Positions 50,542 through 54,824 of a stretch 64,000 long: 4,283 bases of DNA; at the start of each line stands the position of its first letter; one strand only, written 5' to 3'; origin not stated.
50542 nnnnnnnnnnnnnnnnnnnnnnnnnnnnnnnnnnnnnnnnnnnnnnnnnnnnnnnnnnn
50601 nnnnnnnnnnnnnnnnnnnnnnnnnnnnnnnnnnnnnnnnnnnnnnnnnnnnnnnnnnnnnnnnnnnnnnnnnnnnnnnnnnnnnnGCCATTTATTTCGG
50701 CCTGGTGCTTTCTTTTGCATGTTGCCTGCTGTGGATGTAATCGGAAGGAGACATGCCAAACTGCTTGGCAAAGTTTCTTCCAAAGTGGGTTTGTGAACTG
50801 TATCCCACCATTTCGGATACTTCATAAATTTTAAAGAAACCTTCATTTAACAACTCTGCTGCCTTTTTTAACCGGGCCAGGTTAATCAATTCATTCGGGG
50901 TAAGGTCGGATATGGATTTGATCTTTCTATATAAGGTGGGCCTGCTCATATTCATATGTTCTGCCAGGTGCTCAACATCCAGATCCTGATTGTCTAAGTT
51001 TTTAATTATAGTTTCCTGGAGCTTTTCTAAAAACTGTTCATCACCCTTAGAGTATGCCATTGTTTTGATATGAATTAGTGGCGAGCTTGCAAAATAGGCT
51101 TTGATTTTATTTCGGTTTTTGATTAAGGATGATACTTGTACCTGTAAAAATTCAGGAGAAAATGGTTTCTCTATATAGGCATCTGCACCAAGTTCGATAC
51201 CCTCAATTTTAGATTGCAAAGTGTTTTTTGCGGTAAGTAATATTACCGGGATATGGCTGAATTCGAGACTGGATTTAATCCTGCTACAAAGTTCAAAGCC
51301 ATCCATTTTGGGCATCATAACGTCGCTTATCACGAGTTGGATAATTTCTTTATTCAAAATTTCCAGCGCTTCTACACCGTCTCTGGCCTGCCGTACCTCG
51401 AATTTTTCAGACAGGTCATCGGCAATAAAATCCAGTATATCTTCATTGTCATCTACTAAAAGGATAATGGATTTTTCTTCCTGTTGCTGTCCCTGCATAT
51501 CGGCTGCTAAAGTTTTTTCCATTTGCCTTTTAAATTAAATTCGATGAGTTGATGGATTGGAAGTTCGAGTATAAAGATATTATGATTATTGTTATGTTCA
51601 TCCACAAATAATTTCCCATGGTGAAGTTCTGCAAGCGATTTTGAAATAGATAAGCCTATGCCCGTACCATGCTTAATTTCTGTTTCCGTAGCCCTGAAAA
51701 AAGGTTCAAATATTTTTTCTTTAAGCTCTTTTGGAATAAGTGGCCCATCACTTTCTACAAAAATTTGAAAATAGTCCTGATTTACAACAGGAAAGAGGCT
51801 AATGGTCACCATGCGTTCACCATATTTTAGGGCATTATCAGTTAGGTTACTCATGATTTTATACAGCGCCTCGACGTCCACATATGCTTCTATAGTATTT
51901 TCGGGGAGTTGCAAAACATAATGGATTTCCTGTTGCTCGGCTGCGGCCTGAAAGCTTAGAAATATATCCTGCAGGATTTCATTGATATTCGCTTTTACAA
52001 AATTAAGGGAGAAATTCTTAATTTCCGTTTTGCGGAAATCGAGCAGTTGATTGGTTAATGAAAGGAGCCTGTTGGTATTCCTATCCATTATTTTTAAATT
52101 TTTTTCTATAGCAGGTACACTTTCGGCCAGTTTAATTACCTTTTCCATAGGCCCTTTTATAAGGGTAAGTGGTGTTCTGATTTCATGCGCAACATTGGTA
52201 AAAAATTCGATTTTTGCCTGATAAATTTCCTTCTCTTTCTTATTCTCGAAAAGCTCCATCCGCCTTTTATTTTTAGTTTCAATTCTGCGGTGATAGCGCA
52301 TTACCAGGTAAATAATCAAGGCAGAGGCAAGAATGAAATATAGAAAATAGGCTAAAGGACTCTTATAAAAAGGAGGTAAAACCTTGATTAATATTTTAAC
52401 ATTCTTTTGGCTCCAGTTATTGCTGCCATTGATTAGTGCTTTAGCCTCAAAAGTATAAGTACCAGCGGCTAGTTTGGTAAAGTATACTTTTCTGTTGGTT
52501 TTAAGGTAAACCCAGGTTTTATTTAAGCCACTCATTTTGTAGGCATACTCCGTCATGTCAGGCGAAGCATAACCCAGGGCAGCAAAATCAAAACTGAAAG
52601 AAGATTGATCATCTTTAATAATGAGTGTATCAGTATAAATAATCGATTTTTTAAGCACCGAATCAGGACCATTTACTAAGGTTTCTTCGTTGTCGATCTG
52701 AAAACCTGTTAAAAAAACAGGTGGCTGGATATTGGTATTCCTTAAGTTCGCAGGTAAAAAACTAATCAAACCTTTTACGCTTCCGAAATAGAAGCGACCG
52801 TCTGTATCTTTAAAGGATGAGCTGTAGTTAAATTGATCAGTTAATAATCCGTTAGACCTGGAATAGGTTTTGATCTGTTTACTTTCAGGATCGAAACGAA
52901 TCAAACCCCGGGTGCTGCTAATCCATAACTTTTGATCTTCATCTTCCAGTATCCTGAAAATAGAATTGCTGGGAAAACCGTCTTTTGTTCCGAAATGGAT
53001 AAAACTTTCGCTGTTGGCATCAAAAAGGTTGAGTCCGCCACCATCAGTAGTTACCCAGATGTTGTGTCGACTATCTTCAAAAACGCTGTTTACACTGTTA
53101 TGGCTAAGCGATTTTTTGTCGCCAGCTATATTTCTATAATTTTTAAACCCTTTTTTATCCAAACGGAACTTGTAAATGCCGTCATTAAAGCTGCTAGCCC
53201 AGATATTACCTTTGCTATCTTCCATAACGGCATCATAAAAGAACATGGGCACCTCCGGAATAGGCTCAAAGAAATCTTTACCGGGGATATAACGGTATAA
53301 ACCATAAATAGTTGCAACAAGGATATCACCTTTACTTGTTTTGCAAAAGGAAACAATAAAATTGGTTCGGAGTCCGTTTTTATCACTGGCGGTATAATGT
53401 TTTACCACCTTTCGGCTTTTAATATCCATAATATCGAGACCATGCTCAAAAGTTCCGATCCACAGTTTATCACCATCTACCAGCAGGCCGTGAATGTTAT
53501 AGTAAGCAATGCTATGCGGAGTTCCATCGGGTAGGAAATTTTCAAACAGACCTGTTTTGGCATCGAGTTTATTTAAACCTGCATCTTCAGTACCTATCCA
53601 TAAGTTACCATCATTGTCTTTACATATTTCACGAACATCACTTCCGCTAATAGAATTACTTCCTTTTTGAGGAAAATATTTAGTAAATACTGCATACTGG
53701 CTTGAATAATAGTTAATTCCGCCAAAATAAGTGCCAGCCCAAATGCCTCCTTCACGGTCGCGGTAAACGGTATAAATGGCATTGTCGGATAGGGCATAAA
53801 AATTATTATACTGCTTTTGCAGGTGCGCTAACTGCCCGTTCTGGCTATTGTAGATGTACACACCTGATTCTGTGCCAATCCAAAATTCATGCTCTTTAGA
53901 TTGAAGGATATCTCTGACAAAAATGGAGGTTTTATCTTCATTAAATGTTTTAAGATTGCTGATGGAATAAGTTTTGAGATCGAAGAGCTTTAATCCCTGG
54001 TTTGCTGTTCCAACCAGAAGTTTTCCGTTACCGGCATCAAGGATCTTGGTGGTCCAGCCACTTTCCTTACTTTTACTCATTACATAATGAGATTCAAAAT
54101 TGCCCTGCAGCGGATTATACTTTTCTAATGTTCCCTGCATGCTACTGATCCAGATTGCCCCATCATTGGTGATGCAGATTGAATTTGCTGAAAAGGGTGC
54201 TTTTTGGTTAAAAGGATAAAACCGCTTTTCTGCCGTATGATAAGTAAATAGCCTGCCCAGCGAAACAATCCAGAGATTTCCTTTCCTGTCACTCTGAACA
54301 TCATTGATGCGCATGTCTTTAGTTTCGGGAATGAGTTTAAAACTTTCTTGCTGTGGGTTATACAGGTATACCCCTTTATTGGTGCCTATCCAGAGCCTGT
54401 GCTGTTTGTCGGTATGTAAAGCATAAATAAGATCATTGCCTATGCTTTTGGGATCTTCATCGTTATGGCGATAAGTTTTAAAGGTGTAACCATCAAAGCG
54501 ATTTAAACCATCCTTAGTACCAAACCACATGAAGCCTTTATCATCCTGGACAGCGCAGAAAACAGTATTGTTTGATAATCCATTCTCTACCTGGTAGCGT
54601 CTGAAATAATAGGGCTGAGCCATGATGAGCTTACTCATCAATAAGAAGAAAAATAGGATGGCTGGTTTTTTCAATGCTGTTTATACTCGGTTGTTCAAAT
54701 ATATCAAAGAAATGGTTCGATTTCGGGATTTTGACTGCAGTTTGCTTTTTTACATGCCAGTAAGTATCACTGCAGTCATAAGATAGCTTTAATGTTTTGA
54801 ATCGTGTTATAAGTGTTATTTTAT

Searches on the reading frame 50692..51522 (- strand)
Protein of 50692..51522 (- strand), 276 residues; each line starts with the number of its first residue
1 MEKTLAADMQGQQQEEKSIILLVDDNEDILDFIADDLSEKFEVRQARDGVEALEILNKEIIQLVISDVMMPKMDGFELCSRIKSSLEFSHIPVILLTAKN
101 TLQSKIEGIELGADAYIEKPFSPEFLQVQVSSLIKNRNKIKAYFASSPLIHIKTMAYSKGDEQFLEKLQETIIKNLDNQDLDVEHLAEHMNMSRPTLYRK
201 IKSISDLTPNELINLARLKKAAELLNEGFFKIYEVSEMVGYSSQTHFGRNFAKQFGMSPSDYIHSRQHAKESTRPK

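Call 8: search_protein_families(library=pfam, proteins=[window:50692-51522:-])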
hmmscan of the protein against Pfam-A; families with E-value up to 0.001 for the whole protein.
window:50692-51522:- (276 aa): 5 families
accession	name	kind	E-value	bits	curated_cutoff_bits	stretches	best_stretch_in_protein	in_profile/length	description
PF00072.30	Response_reg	-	2.3e-26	92.5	30.2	1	20-127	1-107/111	Response regulator receiver domain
PF12833.13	HTH_18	-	3.5e-19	69.3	33.6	1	186-262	1-77/80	Helix-turn-helix domain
PF00165.29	HTH_AraC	-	1.1e-12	48.2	26.6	1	231-264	10-42/42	Bacterial regulatory helix-turn-helix proteins, AraC family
PF08279.18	HTH_11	-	0.00011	22.5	25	1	169-207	2-42/55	HTH domain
PF05043.19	Mga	-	0.001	20.1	21.1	0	176-207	26-57/87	Mga helix-turn-helix domain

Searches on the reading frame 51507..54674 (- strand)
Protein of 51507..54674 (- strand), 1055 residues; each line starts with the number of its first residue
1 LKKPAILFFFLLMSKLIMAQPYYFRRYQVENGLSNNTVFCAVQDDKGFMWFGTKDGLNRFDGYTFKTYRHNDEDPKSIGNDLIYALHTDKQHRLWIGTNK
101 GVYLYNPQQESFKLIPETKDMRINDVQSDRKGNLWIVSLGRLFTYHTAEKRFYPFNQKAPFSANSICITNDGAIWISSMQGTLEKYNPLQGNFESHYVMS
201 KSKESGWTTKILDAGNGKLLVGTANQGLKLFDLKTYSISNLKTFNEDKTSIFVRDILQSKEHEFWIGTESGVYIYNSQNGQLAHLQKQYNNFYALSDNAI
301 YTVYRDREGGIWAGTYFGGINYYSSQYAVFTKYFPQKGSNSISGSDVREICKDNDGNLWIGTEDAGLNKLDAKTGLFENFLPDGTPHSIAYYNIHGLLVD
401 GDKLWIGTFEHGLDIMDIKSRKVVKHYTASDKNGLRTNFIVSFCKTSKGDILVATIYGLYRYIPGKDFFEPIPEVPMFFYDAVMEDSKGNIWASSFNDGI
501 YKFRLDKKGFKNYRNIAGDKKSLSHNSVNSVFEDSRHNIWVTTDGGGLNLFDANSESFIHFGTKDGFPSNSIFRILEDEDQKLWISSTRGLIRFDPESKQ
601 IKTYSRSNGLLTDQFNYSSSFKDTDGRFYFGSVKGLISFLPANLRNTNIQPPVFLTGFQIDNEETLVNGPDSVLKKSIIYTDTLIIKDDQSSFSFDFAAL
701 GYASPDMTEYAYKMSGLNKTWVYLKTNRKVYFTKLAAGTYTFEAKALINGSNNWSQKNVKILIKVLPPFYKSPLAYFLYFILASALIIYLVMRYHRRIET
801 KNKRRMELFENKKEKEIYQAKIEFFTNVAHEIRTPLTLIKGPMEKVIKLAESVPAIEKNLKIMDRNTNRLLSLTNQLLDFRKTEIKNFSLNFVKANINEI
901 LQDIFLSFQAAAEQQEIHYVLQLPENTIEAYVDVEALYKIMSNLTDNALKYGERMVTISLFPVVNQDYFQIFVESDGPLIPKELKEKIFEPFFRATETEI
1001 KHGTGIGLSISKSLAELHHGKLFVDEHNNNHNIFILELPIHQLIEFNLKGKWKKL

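Call 8: search_protein_families(library=pfam, proteins=[window:51507-54674:-])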
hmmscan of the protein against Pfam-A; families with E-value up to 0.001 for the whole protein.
window:51507-54674:- (1055 aa): 6 families
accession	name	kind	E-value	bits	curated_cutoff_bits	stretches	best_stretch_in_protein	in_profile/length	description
PF07494.17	Reg_prop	-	2e-50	162.7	20.4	3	342-364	2-24/24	Two component regulator propeller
PF02518.31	HATPase_c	-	3.6e-19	69.7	26.4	1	933-1040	2-109/111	Histidine kinase-, DNA gyrase B-, and HSP90-like ATPase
PF08450.18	SGL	-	3.6e-12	46.9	26.3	0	85-140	45-105/246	SMP-30/Gluconolactonase/LRE-like region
PF07495.19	Y_Y_Y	-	7.7e-12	45.4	26.6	1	702-765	2-64/65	Y_Y_Y domain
PF00512.31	HisKA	-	1.3e-10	41.6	26.9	1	821-882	2-62/66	His Kinase A (phospho-acceptor) domain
PF23748.1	Beta-prop_LRRK2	-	1.8e-05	24.4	26.9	0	79-102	272-295/359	LRRK2 beta propeller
